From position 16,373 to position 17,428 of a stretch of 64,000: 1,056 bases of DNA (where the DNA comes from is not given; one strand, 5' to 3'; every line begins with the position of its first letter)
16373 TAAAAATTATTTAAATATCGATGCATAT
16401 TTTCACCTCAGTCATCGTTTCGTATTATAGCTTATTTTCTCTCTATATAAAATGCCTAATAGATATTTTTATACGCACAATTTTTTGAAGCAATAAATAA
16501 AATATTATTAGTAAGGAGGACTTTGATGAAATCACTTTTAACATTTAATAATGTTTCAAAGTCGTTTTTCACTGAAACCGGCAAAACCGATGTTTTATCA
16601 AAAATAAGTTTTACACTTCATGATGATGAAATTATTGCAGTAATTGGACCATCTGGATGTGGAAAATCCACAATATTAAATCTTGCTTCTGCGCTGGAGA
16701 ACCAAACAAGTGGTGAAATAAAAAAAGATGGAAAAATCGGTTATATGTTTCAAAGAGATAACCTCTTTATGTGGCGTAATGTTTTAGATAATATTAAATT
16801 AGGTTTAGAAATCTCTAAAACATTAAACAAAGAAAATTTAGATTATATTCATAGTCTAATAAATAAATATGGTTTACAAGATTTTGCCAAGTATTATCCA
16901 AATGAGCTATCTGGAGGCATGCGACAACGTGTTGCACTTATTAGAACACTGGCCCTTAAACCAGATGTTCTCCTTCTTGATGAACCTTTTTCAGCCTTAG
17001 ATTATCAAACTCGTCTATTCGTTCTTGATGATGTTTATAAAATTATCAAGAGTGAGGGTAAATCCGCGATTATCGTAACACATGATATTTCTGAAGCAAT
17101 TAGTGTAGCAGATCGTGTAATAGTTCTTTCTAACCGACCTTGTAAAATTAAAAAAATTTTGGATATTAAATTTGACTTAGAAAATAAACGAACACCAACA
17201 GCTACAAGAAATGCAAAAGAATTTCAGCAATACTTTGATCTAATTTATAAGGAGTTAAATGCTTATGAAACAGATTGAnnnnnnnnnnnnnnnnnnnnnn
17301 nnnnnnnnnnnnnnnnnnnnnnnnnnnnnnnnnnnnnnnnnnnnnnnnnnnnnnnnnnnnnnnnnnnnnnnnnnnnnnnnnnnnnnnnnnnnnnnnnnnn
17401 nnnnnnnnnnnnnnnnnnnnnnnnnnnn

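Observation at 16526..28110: A 9-kb AT-rich Wzy-dependent glycan island splits an ABC importer operon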

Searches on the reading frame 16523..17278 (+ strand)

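Call 3: search_protein_families(library=pfam, proteins=[window:16523-17278:+])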
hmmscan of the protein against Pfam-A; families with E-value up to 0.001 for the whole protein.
window:16523-17278:+ (251 aa): 6 families
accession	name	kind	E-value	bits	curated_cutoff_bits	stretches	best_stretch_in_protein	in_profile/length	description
PF00005.33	ABC_tran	-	4.6e-29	102.2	25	1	25-156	1-136/137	ABC transporter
PF13304.12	AAA_21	-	9.8e-08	32.8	27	1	125-189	234-300/304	AAA domain, putative AbiEii toxin, Type IV TA system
PF03193.22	RsgA_GTPase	-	8.9e-06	26.1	30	1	15-73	87-144/174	RsgA GTPase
PF09818.15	ABC_ATPase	-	1e-05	25.1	23.2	1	36-218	80-264/283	P-loop domain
PF13401.12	AAA_22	-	0.00044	21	27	0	34-99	4-62/130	AAA domain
PF02463.25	SMC_N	-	0.00094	19.1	40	0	34-53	23-42/220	RecF/RecN/SMC N terminal domain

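Call 43: search_protein_families(library=ncbifam, proteins=[window:16523-17278:+], max_evalue=0.001)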
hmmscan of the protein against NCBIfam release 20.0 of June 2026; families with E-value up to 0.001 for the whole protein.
window:16523-17278:+ (251 aa): 188 families (the best 25 are shown)
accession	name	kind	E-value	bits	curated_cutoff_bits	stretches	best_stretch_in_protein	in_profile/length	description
NF040729.1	ABC_ATP_SaoA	equivalog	4.2e-55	186.9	360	1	7-242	3-240/248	ABC transporter ATP-binding protein SaoA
NF008421.0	PRK11248.1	equivalog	1.1e-47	162.7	357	1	19-218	11-218/255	taurine ABC transporter ATP-binding subunit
TIGR03265.1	PhnT2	equivalog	4e-47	161.1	457.7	1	6-204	5-210/353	putative 2-aminoethylphosphonate ABC transporter ATP-binding protein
TIGR01184.1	ntrCD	subfamily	2.7e-46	158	291.8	1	26-224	2-211/230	nitrate ABC transporter ATP-binding protein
TIGR00968.1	3a0106s01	subfamily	3.4e-46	157.7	342.75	1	8-205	3-207/237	sulfate ABC transporter ATP-binding protein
TIGR01186.1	proV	subfamily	1.8e-44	152.4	326.6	1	18-204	2-205/363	betaine/proline/choline family ABC transporter ATP-binding protein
NF008420.0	PRK11247.1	equivalog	3.9e-43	147.5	395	1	6-232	13-233/257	aliphatic sulfonates ABC transporter ATP-binding protein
NF008105.0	PRK10851.1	equivalog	4.1e-43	147.4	502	1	8-204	5-212/362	sulfate/thiosulfate ABC transporter ATP-binding protein CysA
NF043075.1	MMSYN1_0197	equivalog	7.3e-43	146.8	550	1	5-204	2-208/341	spermidine/putrescine ABC transporter ATP-binding protein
NF006987.0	PRK09452.1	equivalog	2.4e-42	145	482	1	3-204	15-223/378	spermidine/putrescine ABC transporter ATP-binding protein PotA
NF007027.0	PRK09493.1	equivalog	6.2e-41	140.3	379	1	6-204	2-211/240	glutamine ABC transporter ATP-binding protein GlnQ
TIGR02982.1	heterocyst_DevA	subfamily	1.3e-40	139.4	295.8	2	71-202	83-214/220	ABC exporter ATP-binding subunit, DevA family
NF008653.0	PRK11650.1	subfamily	5.1e-40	137.6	432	1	6-204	4-210/357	sn-glycerol-3-phosphate ABC transporter ATP-binding protein UgpC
TIGR01277.1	thiQ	equivalog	7.8e-40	136.7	245.05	1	27-205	16-205/213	thiamine ABC transporter ATP-binding protein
TIGR03608.1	L_ocin_972_ABC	subfamily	7.5e-39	133.3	254.85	1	10-202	3-206/206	putative bacteriocin export ABC transporter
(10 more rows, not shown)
